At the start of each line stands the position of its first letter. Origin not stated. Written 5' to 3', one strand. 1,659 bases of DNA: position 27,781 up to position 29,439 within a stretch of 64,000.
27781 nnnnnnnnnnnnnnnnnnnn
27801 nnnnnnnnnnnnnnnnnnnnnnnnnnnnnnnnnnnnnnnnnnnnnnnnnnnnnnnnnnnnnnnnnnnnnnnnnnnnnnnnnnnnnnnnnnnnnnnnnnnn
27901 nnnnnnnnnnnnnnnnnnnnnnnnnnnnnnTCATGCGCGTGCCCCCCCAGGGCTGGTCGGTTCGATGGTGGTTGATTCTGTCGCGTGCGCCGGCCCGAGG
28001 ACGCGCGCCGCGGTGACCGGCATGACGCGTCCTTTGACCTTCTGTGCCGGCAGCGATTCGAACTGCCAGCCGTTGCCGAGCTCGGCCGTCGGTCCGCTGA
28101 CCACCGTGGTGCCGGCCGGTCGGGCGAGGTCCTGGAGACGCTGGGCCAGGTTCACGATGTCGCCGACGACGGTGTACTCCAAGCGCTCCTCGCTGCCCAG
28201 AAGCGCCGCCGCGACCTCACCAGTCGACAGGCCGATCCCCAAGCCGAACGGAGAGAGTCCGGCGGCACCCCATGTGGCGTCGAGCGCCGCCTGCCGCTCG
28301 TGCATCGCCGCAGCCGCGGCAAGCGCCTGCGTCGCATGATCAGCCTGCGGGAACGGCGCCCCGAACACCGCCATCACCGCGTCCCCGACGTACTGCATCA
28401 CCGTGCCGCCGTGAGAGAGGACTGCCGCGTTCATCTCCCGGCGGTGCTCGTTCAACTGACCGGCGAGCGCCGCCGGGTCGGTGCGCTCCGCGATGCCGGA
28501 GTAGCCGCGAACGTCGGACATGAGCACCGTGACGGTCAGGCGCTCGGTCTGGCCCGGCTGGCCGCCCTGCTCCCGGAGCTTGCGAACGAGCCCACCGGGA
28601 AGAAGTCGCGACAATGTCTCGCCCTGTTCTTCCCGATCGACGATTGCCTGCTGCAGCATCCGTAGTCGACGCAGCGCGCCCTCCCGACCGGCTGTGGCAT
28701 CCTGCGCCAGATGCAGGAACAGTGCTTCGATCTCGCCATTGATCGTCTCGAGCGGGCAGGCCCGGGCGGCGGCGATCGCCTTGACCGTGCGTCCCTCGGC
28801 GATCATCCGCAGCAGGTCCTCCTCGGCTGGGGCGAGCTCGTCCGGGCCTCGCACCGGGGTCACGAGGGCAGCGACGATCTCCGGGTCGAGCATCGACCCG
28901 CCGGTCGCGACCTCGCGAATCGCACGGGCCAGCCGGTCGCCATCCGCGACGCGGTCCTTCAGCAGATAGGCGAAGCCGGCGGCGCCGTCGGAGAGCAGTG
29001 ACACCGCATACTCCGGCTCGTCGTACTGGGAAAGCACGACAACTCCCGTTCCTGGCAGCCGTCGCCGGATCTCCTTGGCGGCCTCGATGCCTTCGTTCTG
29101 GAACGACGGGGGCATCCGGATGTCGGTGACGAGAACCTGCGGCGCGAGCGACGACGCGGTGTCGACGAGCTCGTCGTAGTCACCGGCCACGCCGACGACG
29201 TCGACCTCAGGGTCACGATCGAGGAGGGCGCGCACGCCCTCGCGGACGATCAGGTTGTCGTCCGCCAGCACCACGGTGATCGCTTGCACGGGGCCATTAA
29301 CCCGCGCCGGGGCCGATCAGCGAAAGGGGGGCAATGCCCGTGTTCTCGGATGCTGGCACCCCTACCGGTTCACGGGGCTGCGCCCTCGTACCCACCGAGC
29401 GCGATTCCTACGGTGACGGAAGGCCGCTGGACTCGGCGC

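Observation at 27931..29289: NarL-type response regulator fused to a class III nucleotidyl cyclase, encoded first in a Bce/MacB-like ABC-transporter/histidine-kinase operon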

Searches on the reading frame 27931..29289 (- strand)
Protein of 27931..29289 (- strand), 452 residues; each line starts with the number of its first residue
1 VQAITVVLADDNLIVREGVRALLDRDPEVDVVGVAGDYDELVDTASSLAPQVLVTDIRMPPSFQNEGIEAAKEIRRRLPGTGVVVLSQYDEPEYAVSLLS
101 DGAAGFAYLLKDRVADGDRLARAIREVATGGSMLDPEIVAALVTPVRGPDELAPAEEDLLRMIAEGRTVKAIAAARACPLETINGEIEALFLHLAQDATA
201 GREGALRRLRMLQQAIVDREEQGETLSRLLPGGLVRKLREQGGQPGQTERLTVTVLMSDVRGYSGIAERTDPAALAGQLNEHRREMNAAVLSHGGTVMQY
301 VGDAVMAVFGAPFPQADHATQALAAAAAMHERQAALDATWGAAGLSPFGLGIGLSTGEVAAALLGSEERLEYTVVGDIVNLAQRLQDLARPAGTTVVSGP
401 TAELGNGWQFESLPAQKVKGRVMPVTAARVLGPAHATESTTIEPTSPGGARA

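Call 9: search_protein_families(library=pfam, proteins=[window:27931-29289:-], max_evalue=0.01)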
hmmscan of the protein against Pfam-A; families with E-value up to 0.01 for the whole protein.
window:27931-29289:- (452 aa): 2 families
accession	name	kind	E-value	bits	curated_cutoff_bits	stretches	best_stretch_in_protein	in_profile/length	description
PF00211.25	Guanylate_cyc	-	3.4e-17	63.1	21.9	1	252-421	8-173/183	Adenylate and Guanylate cyclase catalytic domain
PF00072.30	Response_reg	-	4.7e-15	56.2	30.2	1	6-106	1-96/111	Response regulator receiver domain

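Call 10: search_protein_families(library=ncbifam, proteins=[window:27931-29289:-], max_evalue=0.01)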
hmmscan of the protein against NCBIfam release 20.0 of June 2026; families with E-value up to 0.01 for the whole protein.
window:27931-29289:- (452 aa): 25 families
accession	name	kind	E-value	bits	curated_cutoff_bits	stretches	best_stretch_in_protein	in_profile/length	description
NF047785.1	respo_reg_MadR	equivalog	1.5e-27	96.3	300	1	4-174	1-171/209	MadR family response regulator transcription factor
NF052445.1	RespRegMctR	equivalog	3.3e-27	95.2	300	1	4-194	2-187/205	two-component system response regulator MctR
NF007935.0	PRK10651.1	equivalog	2.6e-20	72.5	250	1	3-174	6-178/216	two-component system response regulator NarL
NF007685.0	PRK10360.1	equivalog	1.5e-17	64.1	258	1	4-176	2-162/196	response regulator transcription factor UhpA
NF008098.0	PRK10840.1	equivalog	4.2e-16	59.1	235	1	1-194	1-193/216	response regulator transcription factor RcsB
NF011896.0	PRK15369.1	equivalog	2.1e-15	56.9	242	1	2-183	2-181/211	two component system response regulator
NF007018.1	PRK09483.1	equivalog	4.5e-15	55.9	280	1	4-191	2-188/217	UvrY/SirA/GacA family response regulator transcription factor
NF007708.0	PRK10403.1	equivalog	6e-15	55.3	343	1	4-192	7-194/215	nitrate/nitrite response regulator protein NarP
NF001965.0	PRK00742.1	subfamily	8.8e-12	44.9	293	1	2-106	2-104/357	chemotaxis-specific protein-glutamate methyltransferase CheB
NF008677.0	PRK11697.1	equivalog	1.1e-09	38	246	1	4-128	2-116/238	two-component system response regulator BtsR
NF009206.0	PRK12555.1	subfamily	9.2e-09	34.7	342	1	5-91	2-85/340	chemotaxis-specific protein-glutamate methyltransferase CheB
NF008469.0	PRK11361.1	equivalog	9.7e-08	31.1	714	1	5-111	6-105/461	acetoacetate metabolism transcriptional regulator AtoC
NF041367.1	CheY_Halo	equivalog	8.3e-07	29.4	200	1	6-106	1-96/114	chemotaxis protein CheY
NF007403.0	PRK09935.1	equivalog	2e-06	27.6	271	1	1-138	1-131/210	fimbria biosynthesis transcriptional regulator FimZ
NF006900.1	PRK09390.1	equivalog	4.1e-06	26.5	255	1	3-174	4-165/203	response regulator FixJ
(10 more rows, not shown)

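Call 12: find_homologous_proteins(query=window:27931-29289:-)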
Query window:27931-29289:- (452 aa): 7412 proteins with E <= 0.001 among 8000 candidates; the best 120 are listed.
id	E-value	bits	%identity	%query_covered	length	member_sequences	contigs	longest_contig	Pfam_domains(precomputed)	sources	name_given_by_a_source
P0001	1.8e-283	958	100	100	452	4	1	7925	PF00211.26,PF00072.31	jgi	-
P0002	1.8e-256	869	90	100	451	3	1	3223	PF00211.26,PF00072.31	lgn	-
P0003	3.2e-235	799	87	95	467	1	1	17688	PF00211.26,PF00072.31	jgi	jgi:class 3 adenylate cyclase/DNA-binding NarL/FixJ family response regulator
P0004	3.1e-229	779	84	95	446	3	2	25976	PF00211.26,PF00072.31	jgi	jgi:adenylate cyclase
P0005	4.5e-219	746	80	97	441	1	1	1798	PF00211.26,PF00072.31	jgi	jgi:class 3 adenylate cyclase/DNA-binding NarL/FixJ family response regulator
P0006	2.0e-213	727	77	99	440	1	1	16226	PF00211.26,PF00072.31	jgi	jgi:class 3 adenylate cyclase/DNA-binding NarL/FixJ family response regulator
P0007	1.6e-211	721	78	98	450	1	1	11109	PF00211.26,PF00072.31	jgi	jgi:class 3 adenylate cyclase/DNA-binding NarL/FixJ family response regulator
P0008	6.1e-211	719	79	97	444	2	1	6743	PF00211.26,PF00072.31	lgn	-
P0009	2.5e-208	710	77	96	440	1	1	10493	PF00211.26,PF00072.31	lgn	-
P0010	1.3e-207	708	79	96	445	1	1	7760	PF00211.26,PF00072.31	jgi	jgi:class 3 adenylate cyclase/ActR/RegA family two-component response regulator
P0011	1.5e-207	708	76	96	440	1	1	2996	PF00211.26,PF00072.31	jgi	jgi:class 3 adenylate cyclase/DNA-binding NarL/FixJ family response regulator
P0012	1.9e-205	701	75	98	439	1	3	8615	PF00211.26,PF00072.31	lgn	-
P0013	5.7e-201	686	-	-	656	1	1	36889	PF00211.26,PF00072.31,PF07071.18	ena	-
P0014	1.3e-199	681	72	100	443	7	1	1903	PF00211.26,PF00072.31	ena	-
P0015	2.0e-194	664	73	96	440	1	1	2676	PF00211.26,PF00072.31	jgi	jgi:adenylate cyclase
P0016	6.1e-194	663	76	95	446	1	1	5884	PF00211.26,PF00072.31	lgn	-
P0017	5.7e-192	656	74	94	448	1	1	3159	PF00211.26,PF00072.31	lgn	-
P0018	1.5e-191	655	73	95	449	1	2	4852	PF00211.26,PF00072.31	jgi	jgi:class 3 adenylate cyclase/DNA-binding NarL/FixJ family response regulator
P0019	3.5e-191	654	73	98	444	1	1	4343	PF00211.26,PF00072.31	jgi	jgi:class 3 adenylate cyclase/ActR/RegA family two-component response regulator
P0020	6.0e-191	653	73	98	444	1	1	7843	PF00211.26,PF00072.31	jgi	jgi:adenylate cyclase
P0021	6.6e-191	653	74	96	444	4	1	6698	PF00211.26,PF00072.31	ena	-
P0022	7.0e-191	653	73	96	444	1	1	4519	PF00211.26,PF00072.31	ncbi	ncbi:MAG TPA: adenylate/guanylate cyclase domain-containing protein [Jatrophihabitantaceae bacterium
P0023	1.1e-190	652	73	97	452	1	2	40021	PF00211.26,PF00072.31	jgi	-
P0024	1.3e-190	652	73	96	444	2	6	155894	PF00211.26,PF00072.31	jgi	jgi:adenylate cyclase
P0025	1.3e-190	652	73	96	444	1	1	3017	PF00211.26,PF00072.31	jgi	jgi:class 3 adenylate cyclase/ActR/RegA family two-component response regulator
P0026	1.6e-190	652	73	94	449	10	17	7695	PF00211.26,PF00072.31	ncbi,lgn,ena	-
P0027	1.7e-190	651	73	98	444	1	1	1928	PF00211.26,PF00072.31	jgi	jgi:class 3 adenylate cyclase/ActR/RegA family two-component response regulator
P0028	2.4e-190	651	73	95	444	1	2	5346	PF00211.26,PF00072.31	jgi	jgi:adenylate cyclase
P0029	2.5e-190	651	73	96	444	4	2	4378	PF00211.26,PF00072.31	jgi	jgi:adenylate cyclase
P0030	2.7e-190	651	73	96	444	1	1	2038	PF00211.26,PF00072.31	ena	-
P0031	2.8e-190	651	73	96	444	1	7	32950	PF00211.26,PF00072.31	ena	-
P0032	3.6e-190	650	74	94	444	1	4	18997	PF00211.26,PF00072.31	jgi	jgi:adenylate cyclase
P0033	3.8e-190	650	74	95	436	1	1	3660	PF00211.26,PF00072.31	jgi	jgi:adenylate cyclase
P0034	4.0e-190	650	74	95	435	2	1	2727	PF00211.26,PF00072.31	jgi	jgi:class 3 adenylate cyclase/DNA-binding NarL/FixJ family response regulator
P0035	4.0e-190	650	73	95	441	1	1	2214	PF00211.26,PF00072.31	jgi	jgi:class 3 adenylate cyclase/DNA-binding NarL/FixJ family response regulator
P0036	7.6e-190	649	70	97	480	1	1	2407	PF00211.26,PF00072.31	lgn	-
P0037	8.2e-190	649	73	96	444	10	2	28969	PF00211.26,PF00072.31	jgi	-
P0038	8.8e-190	649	73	96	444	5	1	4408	PF00211.26,PF00072.31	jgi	jgi:adenylate cyclase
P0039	1.2e-189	649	74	95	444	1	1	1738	PF00211.26,PF00072.31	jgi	jgi:class 3 adenylate cyclase/DNA-binding NarL/FixJ family response regulator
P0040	1.4e-189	648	73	95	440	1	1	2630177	PF00211.26,PF00072.31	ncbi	ncbi:MAG: adenylate/guanylate cyclase domain-containing protein [Acidimicrobiia bacterium]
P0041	1.5e-189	648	73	96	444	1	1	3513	PF00211.26,PF00072.31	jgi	-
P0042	1.5e-189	648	75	94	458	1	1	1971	PF00211.26,PF00072.31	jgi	jgi:adenylate cyclase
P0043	1.6e-189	648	73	96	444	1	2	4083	PF00211.26,PF00072.31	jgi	jgi:adenylate cyclase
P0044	2.8e-189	647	73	96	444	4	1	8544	PF00211.26,PF00072.31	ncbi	-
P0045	3.4e-189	647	71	99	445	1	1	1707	PF00211.26,PF00072.31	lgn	-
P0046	3.5e-189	647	72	98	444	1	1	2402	PF00211.26,PF00072.31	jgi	jgi:adenylate cyclase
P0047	3.6e-189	647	73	96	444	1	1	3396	PF00211.26,PF00072.31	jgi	jgi:class 3 adenylate cyclase/ActR/RegA family two-component response regulator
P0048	3.9e-189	647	73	96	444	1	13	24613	PF00211.26,PF00072.31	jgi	jgi:adenylate cyclase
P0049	4.1e-189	647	72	99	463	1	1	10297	PF00211.26,PF00072.31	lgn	-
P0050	4.6e-189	647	73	96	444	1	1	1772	PF00211.26,PF00072.31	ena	-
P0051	5.1e-189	647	73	95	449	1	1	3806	PF00211.26,PF00072.31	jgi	jgi:adenylate cyclase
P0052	6.7e-189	646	73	98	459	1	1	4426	PF00211.26,PF00072.31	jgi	jgi:adenylate cyclase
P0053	8.1e-189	646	73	96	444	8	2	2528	PF00211.26,PF00072.31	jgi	jgi:adenylate cyclase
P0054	9.3e-189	646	72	96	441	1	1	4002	PF00211.26,PF00072.31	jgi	jgi:class 3 adenylate cyclase/ActR/RegA family two-component response regulator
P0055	1.0e-188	646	74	95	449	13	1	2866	PF00211.26,PF00072.31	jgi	jgi:class 3 adenylate cyclase/DNA-binding NarL/FixJ family response regulator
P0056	1.2e-188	645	73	96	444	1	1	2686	PF00211.26,PF00072.31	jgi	-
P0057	1.4e-188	645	73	96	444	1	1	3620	PF00211.26,PF00072.31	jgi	jgi:adenylate cyclase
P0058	2.6e-188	644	73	94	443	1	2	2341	PF00211.26,PF00072.31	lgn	-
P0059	2.7e-188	644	73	94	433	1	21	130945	PF00211.26,PF00072.31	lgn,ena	-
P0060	3.0e-188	644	72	94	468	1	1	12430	PF00211.26,PF00072.31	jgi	jgi:adenylate cyclase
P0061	4.1e-188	644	72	96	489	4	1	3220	PF00211.26,PF00072.31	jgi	jgi:adenylate cyclase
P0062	4.1e-188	644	72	96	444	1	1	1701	PF00211.26,PF00072.31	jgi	jgi:adenylate cyclase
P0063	4.5e-188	643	73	96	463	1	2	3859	PF00211.26,PF00072.31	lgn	-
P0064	5.4e-188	643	72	95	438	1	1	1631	PF00211.26,PF00072.31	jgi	jgi:class 3 adenylate cyclase/ActR/RegA family two-component response regulator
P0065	5.4e-188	643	73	96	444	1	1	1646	PF00211.26,PF00072.31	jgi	jgi:class 3 adenylate cyclase/DNA-binding NarL/FixJ family response regulator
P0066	5.4e-188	643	73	94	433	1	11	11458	PF00211.26,PF00072.31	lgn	-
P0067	5.7e-188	643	73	96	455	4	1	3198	PF00211.26,PF00072.31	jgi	jgi:class 3 adenylate cyclase/ActR/RegA family two-component response regulator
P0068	6.0e-188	643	73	96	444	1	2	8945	PF00211.26,PF00072.31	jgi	jgi:adenylate cyclase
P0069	6.0e-188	643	73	95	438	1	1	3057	PF00211.26,PF00072.31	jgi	jgi:class 3 adenylate cyclase/DNA-binding NarL/FixJ family response regulator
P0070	6.0e-188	643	73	96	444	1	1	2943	PF00211.26,PF00072.31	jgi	jgi:adenylate cyclase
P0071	7.2e-188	643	73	95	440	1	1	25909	PF00211.26,PF00072.31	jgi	jgi:adenylate cyclase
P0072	9.4e-188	642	72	98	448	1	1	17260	PF00211.26,PF00072.31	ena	-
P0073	9.9e-188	642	74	95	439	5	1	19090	PF00211.26,PF00072.31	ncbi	ncbi:MAG TPA: adenylate/guanylate cyclase domain-containing protein [Jatrophihabitantaceae bacterium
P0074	1.0e-187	642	72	97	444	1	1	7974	PF00211.26,PF00072.31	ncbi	-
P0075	1.2e-187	642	71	97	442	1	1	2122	PF00211.26,PF00072.31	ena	-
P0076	1.5e-187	642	74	94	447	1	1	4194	PF00211.26,PF00072.31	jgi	-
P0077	1.7e-187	642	73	94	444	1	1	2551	PF00211.26,PF00072.31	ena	-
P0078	1.9e-187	641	74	95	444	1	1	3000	PF00211.26,PF00072.31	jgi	jgi:adenylate cyclase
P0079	2.3e-187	641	73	95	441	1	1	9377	PF00211.26,PF00072.31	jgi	jgi:class 3 adenylate cyclase/DNA-binding NarL/FixJ family response regulator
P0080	2.6e-187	641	71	97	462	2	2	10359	PF00211.26,PF00072.31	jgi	jgi:adenylate cyclase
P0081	3.0e-187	641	72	95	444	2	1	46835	PF00211.26,PF00072.31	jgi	jgi:adenylate cyclase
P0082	3.2e-187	641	73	95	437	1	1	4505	PF00211.26,PF00072.31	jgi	jgi:adenylate cyclase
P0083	3.4e-187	641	73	94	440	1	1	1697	PF00211.26,PF00072.31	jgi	jgi:adenylate cyclase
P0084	4.4e-187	640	74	94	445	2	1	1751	PF00211.26,PF00072.31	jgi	jgi:class 3 adenylate cyclase/ActR/RegA family two-component response regulator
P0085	5.1e-187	640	73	94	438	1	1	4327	PF00211.26,PF00072.31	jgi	jgi:class 3 adenylate cyclase/DNA-binding LytR/AlgR family response regulator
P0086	5.4e-187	640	71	95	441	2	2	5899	PF00211.26,PF00072.31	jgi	jgi:adenylate cyclase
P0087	5.6e-187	640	74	95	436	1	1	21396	PF00211.26,PF00072.31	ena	-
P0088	6.6e-187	640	72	94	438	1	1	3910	PF00211.26,PF00072.31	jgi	jgi:class 3 adenylate cyclase/DNA-binding NarL/FixJ family response regulator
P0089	6.8e-187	640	72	97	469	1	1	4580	PF00211.26,PF00072.31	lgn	-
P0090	1.3e-186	639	74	94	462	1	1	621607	PF00211.26,PF00072.31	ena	-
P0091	1.4e-186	639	71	97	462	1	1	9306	PF00211.26,PF00072.31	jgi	jgi:adenylate cyclase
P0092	1.9e-186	638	72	96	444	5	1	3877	PF00211.26,PF00072.31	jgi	jgi:adenylate cyclase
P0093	2.0e-186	638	73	94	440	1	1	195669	PF00211.26,PF00072.31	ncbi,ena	-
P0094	2.0e-186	638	72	94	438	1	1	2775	PF00211.26,PF00072.31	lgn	-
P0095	2.1e-186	638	72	98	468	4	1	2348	PF00211.26,PF00072.31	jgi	jgi:adenylate cyclase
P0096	4.2e-186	637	73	94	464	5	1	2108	PF00211.26,PF00072.31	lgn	-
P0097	4.3e-186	637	72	96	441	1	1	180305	PF00211.26,PF00072.31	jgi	jgi:class 3 adenylate cyclase/ActR/RegA family two-component response regulator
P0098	5.2e-186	637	73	94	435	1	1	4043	PF00211.26,PF00072.31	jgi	jgi:class 3 adenylate cyclase/ActR/RegA family two-component response regulator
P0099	5.7e-186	637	72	96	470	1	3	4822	PF00211.26,PF00072.31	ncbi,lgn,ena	-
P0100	5.9e-186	636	73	95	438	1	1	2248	PF00211.26,PF00072.31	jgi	jgi:class 3 adenylate cyclase/DNA-binding NarL/FixJ family response regulator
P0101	7.3e-186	636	72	95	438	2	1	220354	PF00211.26,PF00072.31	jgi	jgi:class 3 adenylate cyclase/DNA-binding NarL/FixJ family response regulator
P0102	8.5e-186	636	72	94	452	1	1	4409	PF00211.26,PF00072.31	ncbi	-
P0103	8.7e-186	636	73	94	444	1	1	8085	PF00211.26,PF00072.31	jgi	-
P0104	9.1e-186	636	72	94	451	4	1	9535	PF00211.26,PF00072.31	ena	-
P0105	9.7e-186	636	72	95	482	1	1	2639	PF00211.26,PF00072.31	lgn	-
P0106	9.9e-186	636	72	93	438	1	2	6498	PF00211.26,PF00072.31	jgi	jgi:adenylate cyclase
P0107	1.0e-185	636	71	97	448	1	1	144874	PF00211.26,PF00072.31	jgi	jgi:class 3 adenylate cyclase/DNA-binding NarL/FixJ family response regulator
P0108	1.1e-185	636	72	95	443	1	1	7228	PF00211.26,PF00072.31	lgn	-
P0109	1.1e-185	636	73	94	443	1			PF00211.26,PF00072.31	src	-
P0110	1.2e-185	636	72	95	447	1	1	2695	PF00211.26,PF00072.31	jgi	jgi:class 3 adenylate cyclase/DNA-binding NarL/FixJ family response regulator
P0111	1.2e-185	636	73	95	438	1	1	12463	PF00211.26,PF00072.31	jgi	jgi:adenylate cyclase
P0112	1.2e-185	635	71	96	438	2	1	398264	PF00211.26,PF00072.31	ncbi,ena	-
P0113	1.4e-185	635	71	95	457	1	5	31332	PF00211.26,PF00072.31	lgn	-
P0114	1.4e-185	635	72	95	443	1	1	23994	PF00211.26,PF00072.31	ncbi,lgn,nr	ncbi:MAG: adenylate cyclase [Pseudonocardiales bacterium]|nr:adenylate cyclase [Pseudonocardiales ba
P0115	1.6e-185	635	72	94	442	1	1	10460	PF00211.26,PF00072.31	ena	-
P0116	1.7e-185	635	72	97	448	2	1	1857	PF00211.26,PF00072.31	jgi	jgi:class 3 adenylate cyclase/ActR/RegA family two-component response regulator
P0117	2.4e-185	634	72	95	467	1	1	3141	PF00211.26,PF00072.31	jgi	jgi:adenylate cyclase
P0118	2.4e-185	634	70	95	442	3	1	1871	PF00211.26,PF00072.31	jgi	jgi:adenylate cyclase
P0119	2.4e-185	634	70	98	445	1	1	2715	PF00211.26,PF00072.31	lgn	-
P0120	2.5e-185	634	71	98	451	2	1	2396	PF00211.26,PF00072.31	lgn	-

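Call 15: find_related_loci(query=A1, collection=genome_contigs, flank=10000)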
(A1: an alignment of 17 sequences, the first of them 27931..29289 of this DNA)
Query A1 (452 aa) in genome_contigs; peptide patterns used: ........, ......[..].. (x = any residue, [..] = any of these).
599 stretches matched a pattern (row limit reached: there are more); 596 encode a relative of the query (tblastn E <= 1e-3); the best 80 are kept; 80 distinct loci.
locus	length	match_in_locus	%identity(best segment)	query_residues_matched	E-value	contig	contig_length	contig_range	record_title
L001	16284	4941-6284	77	1-447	0e+0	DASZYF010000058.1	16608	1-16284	MAG TPA_asm: Mycobacteriales bacterium isolate SMAG_U6203 k141_204782, whole genome shotgun sequence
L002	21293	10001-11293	74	1-430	0e+0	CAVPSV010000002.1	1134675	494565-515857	MAG: uncultured Actinomycetota bacterium isolate MFD09671.bin.2.2 genome assembly, contig: contig_18370, whole genome sh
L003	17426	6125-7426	72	4-437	0e+0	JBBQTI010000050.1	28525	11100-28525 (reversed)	MAG: Acidimicrobiia bacterium isolate Co_metawrap_1816 Cmw_1816_k141_18790342_length_28525_cov_16.9977, whole genome sho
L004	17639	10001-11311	72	4-442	0e+0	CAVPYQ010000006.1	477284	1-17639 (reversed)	MAG: uncultured Actinomycetota bacterium isolate MFD02159.bin.2.55 genome assembly, contig: contig_15196, whole genome s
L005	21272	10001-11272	73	4-427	0e+0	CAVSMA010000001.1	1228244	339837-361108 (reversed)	MAG: uncultured Actinomycetota bacterium isolate MFD04944.bin.1.194 genome assembly, contig: contig_14187, whole genome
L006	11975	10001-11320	69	2-440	0e+0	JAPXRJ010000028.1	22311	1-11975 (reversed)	MAG: Microthrixaceae bacterium isolate binned_ad_9.119 NODE_2817_length_22311_cov_3.011224, whole genome shotgun sequenc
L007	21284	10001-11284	70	4-430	0e+0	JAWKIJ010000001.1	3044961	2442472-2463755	MAG: Microthrixaceae bacterium isolate BC1.12 BC1.12.fa-1, whole genome shotgun sequence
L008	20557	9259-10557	70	4-436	0e+0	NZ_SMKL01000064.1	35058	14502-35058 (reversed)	Jiangella ureilytica strain KC603 NODE_64_length_35058_cov_43.7198, whole genome shotgun sequence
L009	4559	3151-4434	71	4-430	0e+0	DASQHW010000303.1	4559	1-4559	MAG TPA_asm: Acidimicrobiia bacterium isolate SMAG_U11843 k141_190658, whole genome shotgun sequence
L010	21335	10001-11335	69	4-447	0e+0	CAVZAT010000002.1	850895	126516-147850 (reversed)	MAG: uncultured Microthrixaceae bacterium isolate MFD02416.bin.2.58 genome assembly, contig: contig_2591, whole genome s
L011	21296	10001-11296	71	4-434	0e+0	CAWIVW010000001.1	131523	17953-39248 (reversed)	MAG: uncultured Acidimicrobiia bacterium isolate MFD04850.bin.2.164 genome assembly, contig: contig_100099, whole genome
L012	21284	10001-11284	70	4-430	0e+0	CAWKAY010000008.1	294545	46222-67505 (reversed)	MAG: uncultured Acidimicrobiaceae bacterium isolate MFD09779.bin.1.222 genome assembly, contig: contig_44208, whole geno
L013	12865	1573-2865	69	1-430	0e+0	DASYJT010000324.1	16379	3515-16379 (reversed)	MAG TPA_asm: Acidimicrobiia bacterium isolate SMAG_U4302 k141_1772852, whole genome shotgun sequence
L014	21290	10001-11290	70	2-430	0e+0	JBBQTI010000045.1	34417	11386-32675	MAG: Acidimicrobiia bacterium isolate Co_metawrap_1816 Cmw_1816_k141_25784473_length_34417_cov_15.9965, whole genome sho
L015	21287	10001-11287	68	4-431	0e+0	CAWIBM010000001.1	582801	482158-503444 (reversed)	MAG: uncultured Acidimicrobiia bacterium isolate MFD09267.bin.2.87 genome assembly, contig: contig_120362, whole genome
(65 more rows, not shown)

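Call 28: search_solved_structures(query=A1, max_evalue=0.00001, show_alignments=0)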
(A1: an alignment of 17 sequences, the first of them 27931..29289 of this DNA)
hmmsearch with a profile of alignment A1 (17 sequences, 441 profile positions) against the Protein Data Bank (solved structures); distinct sequences matched with E-value up to 0.00001: 88 (the best 60 are shown).
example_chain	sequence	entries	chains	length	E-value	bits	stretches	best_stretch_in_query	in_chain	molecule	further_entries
3r5g_A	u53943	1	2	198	1.7e-33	118.9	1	247-433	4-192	CyaB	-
2w01_A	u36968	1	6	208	1.3e-31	112.7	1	250-434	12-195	ADENYLATE CYCLASE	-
6fht_A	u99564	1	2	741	3.8e-31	111.2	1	226-434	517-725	Bacteriophytochrome,Adenylate cyclase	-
1wc0_A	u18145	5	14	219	3.4e-26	94.9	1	248-432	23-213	ADENYLATE CYCLASE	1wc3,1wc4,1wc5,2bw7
1wc1_A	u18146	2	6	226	5.3e-26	94.2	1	251-432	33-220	ADENYLATE CYCLASE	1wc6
3c3w_A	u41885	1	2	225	2.5e-22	82.1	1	4-197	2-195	TWO COMPONENT TRANSCRIPTIONAL REGULATORY PROTEIN DEVR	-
4ldz_A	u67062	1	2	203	1.2e-21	79.9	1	3-194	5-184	Transcriptional regulatory protein DesR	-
5hev_A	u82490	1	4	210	3.1e-21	78.5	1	4-195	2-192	Response regulator protein VraR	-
5o5k_A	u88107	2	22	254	1.3e-20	76.5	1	215-425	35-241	Adenylate cyclase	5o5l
5x4t_A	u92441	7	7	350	4.7e-20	74.6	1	253-435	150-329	Photoactivated adenylyl cyclase | Family 3 adenylate cyclase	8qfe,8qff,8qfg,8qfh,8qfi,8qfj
9f1z_A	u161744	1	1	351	4.8e-20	74.6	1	253-435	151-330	Family 3 adenylate cyclase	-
5x4u_A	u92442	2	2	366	5.3e-20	74.4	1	253-435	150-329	Photoactivated adenylyl cyclase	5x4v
4yus_A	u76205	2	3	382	5.8e-20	74.3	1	253-435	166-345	Family 3 adenylate cyclase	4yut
9f1w_A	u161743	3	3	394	6.3e-20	74.2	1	253-435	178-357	Family 3 adenylate cyclase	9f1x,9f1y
7yz9_A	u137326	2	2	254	9.8e-20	73.6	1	215-425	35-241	Adenylate cyclase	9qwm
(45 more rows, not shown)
